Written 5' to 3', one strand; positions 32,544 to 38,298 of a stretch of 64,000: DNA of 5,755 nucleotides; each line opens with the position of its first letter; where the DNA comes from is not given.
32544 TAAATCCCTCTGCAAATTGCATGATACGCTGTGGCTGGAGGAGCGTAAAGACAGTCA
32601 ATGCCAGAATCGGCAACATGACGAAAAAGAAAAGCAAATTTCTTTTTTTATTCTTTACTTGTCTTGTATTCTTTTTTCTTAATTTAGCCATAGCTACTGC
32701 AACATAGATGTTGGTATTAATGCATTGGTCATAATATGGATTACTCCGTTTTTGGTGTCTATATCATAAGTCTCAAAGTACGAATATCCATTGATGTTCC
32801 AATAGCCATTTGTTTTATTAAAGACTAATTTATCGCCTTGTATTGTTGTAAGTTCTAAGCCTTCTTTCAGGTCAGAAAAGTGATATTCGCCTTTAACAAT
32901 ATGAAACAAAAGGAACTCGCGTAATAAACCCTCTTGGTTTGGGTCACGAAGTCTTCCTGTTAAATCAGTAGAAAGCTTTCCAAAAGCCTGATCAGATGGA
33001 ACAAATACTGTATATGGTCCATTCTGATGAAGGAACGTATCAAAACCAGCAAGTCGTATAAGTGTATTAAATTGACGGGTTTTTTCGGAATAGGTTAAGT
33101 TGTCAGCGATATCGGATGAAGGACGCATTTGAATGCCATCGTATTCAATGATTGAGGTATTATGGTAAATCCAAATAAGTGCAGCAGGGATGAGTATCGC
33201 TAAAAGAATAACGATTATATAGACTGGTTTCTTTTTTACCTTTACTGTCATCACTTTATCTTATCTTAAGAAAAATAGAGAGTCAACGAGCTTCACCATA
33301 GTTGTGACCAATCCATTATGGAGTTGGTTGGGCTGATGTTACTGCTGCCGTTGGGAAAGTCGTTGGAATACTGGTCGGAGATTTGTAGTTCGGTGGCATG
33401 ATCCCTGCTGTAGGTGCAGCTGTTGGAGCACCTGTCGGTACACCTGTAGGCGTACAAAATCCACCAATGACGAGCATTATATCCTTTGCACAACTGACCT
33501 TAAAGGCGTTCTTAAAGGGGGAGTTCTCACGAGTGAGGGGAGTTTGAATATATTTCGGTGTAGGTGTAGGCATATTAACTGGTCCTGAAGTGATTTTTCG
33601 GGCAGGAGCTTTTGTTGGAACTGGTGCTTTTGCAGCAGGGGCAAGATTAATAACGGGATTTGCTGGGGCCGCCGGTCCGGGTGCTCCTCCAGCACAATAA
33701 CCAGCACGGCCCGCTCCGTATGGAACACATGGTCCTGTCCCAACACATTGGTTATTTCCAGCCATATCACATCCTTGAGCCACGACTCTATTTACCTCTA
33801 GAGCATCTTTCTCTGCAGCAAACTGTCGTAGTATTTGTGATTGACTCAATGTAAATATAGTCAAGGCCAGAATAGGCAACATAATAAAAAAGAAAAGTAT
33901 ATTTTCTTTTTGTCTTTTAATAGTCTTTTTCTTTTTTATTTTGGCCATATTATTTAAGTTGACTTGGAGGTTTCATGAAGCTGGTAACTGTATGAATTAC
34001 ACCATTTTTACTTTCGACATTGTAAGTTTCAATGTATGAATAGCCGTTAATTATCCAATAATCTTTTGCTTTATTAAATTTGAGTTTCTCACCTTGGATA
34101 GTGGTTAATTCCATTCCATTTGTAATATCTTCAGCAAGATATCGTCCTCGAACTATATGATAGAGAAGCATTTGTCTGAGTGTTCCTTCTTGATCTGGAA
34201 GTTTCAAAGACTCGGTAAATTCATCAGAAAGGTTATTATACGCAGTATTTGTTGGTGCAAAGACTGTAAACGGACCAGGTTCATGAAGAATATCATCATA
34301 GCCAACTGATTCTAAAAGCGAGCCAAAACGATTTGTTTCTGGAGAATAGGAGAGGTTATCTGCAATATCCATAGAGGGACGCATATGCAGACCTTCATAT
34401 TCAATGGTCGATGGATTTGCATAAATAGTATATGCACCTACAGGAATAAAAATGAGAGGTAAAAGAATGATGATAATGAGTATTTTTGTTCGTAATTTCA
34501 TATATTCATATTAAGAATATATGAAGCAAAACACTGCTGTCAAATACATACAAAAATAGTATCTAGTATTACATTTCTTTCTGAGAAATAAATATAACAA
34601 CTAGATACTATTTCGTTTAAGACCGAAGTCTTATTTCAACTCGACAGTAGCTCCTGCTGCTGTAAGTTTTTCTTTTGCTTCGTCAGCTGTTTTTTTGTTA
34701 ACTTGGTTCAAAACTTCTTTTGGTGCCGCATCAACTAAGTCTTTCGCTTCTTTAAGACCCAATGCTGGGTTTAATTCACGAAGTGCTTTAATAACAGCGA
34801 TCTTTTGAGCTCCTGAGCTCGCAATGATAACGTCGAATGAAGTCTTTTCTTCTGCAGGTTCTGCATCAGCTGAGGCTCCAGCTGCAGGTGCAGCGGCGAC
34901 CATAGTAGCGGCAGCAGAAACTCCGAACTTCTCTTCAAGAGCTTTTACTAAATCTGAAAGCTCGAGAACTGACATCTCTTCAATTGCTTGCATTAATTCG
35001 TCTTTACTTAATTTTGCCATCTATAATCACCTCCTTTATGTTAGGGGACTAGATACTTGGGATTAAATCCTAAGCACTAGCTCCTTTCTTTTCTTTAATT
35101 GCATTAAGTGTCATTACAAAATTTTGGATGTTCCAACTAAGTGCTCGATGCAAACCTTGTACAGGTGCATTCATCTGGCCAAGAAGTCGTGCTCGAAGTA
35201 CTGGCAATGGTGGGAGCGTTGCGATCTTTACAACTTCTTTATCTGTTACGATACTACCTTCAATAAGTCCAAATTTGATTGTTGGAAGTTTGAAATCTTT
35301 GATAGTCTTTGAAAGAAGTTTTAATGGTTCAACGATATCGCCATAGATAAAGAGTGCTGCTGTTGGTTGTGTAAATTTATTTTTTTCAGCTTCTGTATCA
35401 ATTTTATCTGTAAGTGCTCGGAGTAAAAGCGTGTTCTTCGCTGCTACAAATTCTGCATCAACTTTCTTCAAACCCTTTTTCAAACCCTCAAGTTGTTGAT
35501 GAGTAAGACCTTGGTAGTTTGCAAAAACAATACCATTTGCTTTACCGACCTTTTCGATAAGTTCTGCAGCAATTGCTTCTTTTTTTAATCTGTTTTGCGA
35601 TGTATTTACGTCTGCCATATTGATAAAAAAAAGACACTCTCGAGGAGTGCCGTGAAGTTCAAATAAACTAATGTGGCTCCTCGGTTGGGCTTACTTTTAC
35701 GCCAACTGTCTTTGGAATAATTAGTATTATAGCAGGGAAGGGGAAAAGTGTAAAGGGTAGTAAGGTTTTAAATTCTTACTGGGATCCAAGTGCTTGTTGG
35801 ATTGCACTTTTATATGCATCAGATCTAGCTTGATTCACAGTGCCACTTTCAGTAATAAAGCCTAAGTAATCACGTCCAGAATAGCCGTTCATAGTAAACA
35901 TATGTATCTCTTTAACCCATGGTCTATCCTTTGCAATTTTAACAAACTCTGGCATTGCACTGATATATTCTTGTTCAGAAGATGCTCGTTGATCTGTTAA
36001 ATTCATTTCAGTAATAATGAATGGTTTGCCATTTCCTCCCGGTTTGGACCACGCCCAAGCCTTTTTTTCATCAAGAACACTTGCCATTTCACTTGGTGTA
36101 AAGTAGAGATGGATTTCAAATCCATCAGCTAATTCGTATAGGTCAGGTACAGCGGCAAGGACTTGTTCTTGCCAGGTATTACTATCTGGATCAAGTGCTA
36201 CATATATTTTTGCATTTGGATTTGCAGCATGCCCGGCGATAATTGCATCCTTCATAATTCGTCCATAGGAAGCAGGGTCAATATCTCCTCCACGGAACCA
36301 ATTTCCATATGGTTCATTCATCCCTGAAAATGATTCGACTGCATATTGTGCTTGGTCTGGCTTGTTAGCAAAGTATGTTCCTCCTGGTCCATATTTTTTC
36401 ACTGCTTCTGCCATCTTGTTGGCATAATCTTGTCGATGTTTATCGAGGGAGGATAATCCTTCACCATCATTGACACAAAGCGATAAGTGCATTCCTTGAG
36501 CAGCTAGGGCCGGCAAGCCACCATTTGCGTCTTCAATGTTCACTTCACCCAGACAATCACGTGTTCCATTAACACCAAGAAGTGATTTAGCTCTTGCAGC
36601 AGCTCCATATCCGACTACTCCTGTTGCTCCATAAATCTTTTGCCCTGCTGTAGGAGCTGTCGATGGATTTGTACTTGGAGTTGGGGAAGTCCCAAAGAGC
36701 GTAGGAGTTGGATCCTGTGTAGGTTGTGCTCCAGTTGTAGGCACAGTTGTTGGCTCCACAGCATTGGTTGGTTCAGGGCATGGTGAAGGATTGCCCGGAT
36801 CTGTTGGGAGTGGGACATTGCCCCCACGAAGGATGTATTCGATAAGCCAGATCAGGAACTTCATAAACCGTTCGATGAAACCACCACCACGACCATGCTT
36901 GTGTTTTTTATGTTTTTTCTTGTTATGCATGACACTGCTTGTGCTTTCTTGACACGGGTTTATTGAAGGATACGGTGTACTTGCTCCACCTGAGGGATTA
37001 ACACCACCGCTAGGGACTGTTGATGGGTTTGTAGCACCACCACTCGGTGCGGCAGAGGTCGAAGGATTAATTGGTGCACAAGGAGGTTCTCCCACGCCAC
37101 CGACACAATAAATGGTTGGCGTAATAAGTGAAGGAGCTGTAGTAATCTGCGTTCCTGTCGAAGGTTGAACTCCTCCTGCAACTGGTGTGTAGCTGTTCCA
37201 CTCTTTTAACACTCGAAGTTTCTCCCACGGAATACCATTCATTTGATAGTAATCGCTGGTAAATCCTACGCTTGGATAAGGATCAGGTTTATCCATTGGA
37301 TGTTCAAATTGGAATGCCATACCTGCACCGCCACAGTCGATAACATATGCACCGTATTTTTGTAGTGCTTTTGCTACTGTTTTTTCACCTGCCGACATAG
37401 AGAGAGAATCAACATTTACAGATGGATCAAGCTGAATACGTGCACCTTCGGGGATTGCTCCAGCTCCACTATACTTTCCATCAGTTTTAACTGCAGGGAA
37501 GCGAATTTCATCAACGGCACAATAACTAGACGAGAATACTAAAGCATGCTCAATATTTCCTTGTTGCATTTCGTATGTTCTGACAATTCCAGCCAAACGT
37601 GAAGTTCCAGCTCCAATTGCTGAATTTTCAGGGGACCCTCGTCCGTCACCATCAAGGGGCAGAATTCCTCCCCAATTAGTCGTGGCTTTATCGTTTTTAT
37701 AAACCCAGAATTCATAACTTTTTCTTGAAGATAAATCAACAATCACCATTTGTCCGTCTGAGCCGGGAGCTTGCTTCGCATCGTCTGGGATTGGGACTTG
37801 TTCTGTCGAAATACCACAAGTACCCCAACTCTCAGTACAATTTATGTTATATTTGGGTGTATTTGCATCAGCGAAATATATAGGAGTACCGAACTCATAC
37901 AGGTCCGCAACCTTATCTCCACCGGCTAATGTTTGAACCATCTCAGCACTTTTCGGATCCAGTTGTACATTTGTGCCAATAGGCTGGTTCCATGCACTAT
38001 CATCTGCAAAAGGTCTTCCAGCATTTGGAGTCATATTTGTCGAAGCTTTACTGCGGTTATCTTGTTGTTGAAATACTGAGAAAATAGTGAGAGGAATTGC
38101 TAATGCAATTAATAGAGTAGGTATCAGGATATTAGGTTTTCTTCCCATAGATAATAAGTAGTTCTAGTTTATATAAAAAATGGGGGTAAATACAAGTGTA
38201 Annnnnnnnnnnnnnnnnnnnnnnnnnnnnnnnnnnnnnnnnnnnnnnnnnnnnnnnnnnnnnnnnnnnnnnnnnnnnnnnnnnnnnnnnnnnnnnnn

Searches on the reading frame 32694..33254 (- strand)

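Call 82: search_protein_families(library=pfam, proteins=[window:32694-33254:-], max_evalue=0.001)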
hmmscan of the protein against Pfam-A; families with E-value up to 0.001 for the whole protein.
window:32694-33254:- (186 aa): 1 family
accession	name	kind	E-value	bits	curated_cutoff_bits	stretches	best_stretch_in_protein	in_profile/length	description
PF02469.27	Fasciclin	-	2.7e-24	86.1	22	1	59-181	3-123/123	Fasciclin domain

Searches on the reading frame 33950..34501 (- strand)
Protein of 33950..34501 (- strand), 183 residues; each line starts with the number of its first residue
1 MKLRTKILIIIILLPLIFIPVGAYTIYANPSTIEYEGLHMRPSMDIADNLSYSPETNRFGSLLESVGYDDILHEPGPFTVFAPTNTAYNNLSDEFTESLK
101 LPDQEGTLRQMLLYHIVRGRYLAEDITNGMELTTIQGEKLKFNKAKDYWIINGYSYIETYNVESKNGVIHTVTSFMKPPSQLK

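Call 82: search_protein_families(library=pfam, proteins=[window:33950-34501:-], max_evalue=0.001)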
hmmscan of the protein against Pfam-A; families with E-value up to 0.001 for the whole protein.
window:33950-34501:- (183 aa): 1 family
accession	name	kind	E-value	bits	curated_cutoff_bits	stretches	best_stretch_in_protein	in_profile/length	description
PF02469.27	Fasciclin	-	2.9e-25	89.3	22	1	55-178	2-123/123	Fasciclin domain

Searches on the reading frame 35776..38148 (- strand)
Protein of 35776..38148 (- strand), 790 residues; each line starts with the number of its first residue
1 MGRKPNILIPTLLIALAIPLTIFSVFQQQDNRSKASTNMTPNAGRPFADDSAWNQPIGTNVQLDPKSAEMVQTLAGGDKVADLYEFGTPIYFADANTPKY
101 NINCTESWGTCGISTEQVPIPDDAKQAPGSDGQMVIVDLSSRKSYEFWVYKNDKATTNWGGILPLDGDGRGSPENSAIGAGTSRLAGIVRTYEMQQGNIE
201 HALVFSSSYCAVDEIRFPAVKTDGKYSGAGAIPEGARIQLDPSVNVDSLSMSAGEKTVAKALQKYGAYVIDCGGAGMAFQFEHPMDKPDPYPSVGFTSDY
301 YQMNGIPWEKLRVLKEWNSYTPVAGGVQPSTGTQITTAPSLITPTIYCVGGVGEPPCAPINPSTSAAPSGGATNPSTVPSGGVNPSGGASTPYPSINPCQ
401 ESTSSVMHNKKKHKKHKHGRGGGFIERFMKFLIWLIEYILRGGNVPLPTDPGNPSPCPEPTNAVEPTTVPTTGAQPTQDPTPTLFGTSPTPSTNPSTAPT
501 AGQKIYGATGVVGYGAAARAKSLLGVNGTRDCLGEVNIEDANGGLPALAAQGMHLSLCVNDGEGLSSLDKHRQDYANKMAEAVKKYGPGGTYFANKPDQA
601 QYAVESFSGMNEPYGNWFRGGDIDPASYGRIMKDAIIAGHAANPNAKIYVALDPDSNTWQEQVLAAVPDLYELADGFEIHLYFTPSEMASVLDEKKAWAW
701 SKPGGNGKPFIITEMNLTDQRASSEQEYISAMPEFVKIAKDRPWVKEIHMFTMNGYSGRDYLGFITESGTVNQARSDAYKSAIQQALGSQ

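Call 3: search_protein_families(library=pfam, proteins=[window:35776-38148:-], max_evalue=0.01)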
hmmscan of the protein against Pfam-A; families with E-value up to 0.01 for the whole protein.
window:35776-38148:- (790 aa): 0 families

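Call 10: search_protein_families(library=ncbifam, proteins=[window:35776-38148:-], max_evalue=1)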
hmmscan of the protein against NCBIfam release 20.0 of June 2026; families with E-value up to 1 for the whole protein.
window:35776-38148:- (790 aa): 0 families

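Call 28: find_encoding_contigs(protein=window:35776-38148:-, flank=10000, max_places=6)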
Protein window:35776-38148:- (790 aa): no gene with exactly this product is on record in the collection.
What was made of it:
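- Tried and rejected: An exact look-up of P1 found no record (call 28).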

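Call 42: find_homologous_proteins(query=window:35776-38148:-, max_evalue=0.00001)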
Query window:35776-38148:- (790 aa): 105 proteins with E <= 0.00001 among 8000 candidates.
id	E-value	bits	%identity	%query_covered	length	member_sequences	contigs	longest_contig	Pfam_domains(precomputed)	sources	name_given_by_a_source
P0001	0.0e+0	1838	100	100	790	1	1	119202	-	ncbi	-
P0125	3.1e-278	943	84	63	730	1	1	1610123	PF14099.14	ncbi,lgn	-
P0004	1.8e-188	646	53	66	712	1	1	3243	-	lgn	-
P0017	2.3e-170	587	59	60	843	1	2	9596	PF04450.19,PF14200.13,PF00652.29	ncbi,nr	ncbi:MAG: ricin-type beta-trefoil lectin domain protein [Candidatus Levybacteria bacterium]|nr:ricin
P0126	5.2e-156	539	54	62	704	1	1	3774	PF01828.25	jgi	jgi:hypothetical protein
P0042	3.8e-153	530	54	63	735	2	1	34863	PF03537.20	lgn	-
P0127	1.7e-147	511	55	53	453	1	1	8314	-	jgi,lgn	jgi:hypothetical protein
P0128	6.1e-125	436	49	52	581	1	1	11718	-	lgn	-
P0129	6.2e-125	436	58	43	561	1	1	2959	PF00041.28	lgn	-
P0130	8.4e-102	360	54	40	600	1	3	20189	PF01108.24,PF21910.3,PF00041.28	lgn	-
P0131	4.8e-99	351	38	38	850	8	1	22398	-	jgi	jgi:hypothetical protein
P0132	3.7e-98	348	55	36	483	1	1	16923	PF11721.15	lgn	-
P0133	1.4e-94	336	51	38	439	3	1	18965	PF00041.28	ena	-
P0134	1.5e-90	323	37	35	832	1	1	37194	-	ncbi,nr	ncbi:MAG TPA: hypothetical protein VJ725_26200 [Thermoanaerobaculia bacterium]|nr:hypothetical prote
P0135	5.3e-84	301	53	35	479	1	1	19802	-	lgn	-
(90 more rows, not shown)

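Call 55: find_encoding_contigs(protein=P0126, flank=10000, max_places=3)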
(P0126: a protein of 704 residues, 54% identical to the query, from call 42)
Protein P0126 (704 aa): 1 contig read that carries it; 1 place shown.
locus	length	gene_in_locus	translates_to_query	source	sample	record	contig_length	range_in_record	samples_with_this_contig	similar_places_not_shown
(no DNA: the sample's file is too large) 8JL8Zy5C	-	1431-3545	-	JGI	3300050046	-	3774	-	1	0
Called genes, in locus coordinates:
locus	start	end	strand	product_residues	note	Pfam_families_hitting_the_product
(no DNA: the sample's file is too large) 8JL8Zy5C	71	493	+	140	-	PF03946:Ribosomal_L11_N, PF00298:Ribosomal_L11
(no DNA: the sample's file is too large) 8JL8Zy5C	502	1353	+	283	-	PF00687:Ribosomal_L1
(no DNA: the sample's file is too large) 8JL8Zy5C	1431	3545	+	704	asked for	PF01828:Peptidase_A4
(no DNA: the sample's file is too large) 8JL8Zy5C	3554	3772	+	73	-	?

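Call 84: find_encoding_contigs(protein=P0128, flank=8000, max_places=2)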
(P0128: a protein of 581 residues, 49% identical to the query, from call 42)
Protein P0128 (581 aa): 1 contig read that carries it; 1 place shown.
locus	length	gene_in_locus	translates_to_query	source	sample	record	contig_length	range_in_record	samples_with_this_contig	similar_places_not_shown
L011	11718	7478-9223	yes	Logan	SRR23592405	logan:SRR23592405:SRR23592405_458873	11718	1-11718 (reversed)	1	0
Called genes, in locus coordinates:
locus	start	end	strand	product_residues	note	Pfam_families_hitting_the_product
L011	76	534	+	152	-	-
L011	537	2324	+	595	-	PF03717:PBP_dimer, PF00905:Transpeptidase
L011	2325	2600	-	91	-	-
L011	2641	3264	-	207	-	PF05656:DUF805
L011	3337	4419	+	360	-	PF02481:DNA_processg_A, PF17782:WHD_DprA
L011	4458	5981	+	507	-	PF07995:GSDH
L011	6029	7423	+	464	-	PF14099:Polysacc_lyase, PF08787:Alginate_lyase2 (weak)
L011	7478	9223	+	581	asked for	-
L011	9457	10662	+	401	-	PF13489:Methyltransf_23 (faint), PF05175:MTS, PF06325:PrmA, PF13649:Methyltransf_25 (faint)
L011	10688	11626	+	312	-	-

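Call 85: find_encoding_contigs(protein=P0127, flank=8000, max_places=2)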
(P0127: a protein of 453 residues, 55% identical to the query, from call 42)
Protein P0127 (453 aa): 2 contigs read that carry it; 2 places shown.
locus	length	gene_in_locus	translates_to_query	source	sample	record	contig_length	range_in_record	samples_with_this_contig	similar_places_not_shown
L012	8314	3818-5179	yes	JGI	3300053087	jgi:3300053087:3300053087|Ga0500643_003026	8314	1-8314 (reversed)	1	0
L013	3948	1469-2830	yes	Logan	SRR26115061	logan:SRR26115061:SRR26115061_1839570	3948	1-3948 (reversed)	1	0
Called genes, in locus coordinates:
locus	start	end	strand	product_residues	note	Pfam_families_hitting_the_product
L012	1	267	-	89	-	?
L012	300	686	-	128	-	-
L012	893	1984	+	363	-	PF02481:DNA_processg_A, PF17782:WHD_DprA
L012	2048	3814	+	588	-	PF07995:GSDH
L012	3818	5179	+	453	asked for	-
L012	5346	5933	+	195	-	-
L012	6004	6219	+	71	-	-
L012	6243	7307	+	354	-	PF13649:Methyltransf_25 (faint), PF03602:Cons_hypoth95 (faint), PF05175:MTS, PF06325:PrmA, PF13847:Methyltransf_31 (faint)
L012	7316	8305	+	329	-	-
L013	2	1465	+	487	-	?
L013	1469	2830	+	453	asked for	-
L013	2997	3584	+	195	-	-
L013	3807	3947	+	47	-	?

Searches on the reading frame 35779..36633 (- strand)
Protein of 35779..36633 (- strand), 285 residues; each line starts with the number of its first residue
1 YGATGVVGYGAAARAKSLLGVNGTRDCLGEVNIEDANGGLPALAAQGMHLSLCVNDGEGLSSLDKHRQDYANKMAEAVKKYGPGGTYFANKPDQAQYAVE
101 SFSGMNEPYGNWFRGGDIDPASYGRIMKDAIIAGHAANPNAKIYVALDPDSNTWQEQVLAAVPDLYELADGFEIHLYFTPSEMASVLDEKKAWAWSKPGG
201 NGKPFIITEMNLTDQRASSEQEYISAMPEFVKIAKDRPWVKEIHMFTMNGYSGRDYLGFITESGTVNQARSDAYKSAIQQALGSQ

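Call 9: search_protein_families(library=pfam, proteins=[window:35779-36633:-], max_evalue=10)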
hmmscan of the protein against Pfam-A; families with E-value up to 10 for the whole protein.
seq(285 aa): 2 families
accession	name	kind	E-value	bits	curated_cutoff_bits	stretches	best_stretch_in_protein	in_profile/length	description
PF00150.24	Cellulase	-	0.0095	15.9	23.5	1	101-231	123-256/272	Cellulase (glycosyl hydrolase family 5)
PF11790.14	Glyco_hydro_cc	-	0.01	15.8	21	1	169-256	136-220/237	Glycosyl hydrolase catalytic core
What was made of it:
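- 35779..36591 (-): P1 C-domain, probable clan GH-A (beta/alpha)8 glycosidase with NEP and ITEM motifs 102 residues apart. Pfam GH5 E=0.0095 and Glyco_hydro_cc E=0.01, both below cut-off (call 9).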

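Call 45: search_solved_structures(query=window:35779-36633:-, max_evalue=10, show_alignments=2)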
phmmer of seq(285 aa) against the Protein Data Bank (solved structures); distinct sequences matched with E-value up to 10: 7.
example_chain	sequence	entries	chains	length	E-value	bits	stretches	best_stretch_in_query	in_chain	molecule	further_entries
3u1v_A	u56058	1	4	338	0.11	15.2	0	70-120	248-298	De Novo design cysteine esterase FR29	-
1d2r_A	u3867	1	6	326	0.28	13.8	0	70-120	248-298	PROTEIN (TRYPTOPHANYL TRNA SYNTHETASE)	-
3fi0_A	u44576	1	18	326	0.29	13.8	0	70-120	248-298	Tryptophanyl-tRNA synthetase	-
1i6k_A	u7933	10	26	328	0.29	13.8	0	70-120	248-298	TRYPTOPHANYL-TRNA SYNTHETASE | Tryptophan-tRNA ligase | Tryptophan--tRNA ligase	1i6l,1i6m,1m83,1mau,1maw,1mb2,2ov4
5dk4_A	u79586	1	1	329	0.29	13.8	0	70-120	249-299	Tryptophan--tRNA ligase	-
7cki_A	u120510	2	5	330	0.3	13.7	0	70-120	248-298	Tryptophan--tRNA ligase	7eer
1iok_A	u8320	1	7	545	0.5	13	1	73-141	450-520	CHAPERONIN 60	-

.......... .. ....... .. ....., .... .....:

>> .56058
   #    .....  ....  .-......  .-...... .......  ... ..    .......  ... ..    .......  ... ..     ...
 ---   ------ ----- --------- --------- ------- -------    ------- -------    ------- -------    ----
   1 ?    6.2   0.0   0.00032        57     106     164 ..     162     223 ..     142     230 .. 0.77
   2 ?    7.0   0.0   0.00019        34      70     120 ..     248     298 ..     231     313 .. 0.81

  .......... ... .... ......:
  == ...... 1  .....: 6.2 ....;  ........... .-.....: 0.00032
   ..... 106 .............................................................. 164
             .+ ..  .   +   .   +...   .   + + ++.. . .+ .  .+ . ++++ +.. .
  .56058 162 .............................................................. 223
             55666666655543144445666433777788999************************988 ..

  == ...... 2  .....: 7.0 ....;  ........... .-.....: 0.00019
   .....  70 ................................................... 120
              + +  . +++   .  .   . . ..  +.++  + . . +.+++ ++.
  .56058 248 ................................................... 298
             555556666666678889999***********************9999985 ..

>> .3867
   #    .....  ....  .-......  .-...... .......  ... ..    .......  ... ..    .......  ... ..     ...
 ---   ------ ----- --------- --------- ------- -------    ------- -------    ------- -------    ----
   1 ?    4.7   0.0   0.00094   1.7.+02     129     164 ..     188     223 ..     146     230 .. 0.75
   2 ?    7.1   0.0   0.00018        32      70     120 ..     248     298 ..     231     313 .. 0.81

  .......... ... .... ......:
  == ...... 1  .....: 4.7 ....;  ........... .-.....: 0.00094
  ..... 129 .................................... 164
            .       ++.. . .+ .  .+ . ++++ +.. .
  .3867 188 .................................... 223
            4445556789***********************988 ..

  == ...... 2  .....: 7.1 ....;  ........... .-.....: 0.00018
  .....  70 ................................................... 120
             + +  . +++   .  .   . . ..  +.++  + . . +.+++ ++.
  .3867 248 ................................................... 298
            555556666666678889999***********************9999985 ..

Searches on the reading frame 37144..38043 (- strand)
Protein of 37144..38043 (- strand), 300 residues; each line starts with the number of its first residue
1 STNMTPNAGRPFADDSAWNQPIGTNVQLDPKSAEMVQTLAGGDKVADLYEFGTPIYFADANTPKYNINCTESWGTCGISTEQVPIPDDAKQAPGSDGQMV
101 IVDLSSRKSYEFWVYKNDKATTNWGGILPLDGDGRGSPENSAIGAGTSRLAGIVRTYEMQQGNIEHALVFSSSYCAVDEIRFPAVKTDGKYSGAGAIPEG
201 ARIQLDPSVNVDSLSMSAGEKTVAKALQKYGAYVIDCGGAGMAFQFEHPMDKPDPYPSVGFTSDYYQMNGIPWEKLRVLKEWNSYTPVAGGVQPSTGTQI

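Call 9: search_protein_families(library=pfam, proteins=[window:37144-38043:-], max_evalue=10)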
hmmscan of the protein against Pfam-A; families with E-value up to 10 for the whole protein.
seq(300 aa): 1 family
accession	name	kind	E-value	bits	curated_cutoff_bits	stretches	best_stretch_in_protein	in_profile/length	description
PF10442.14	FIST_C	-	0.17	12.4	28.5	1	187-244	44-99/131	FIST C domain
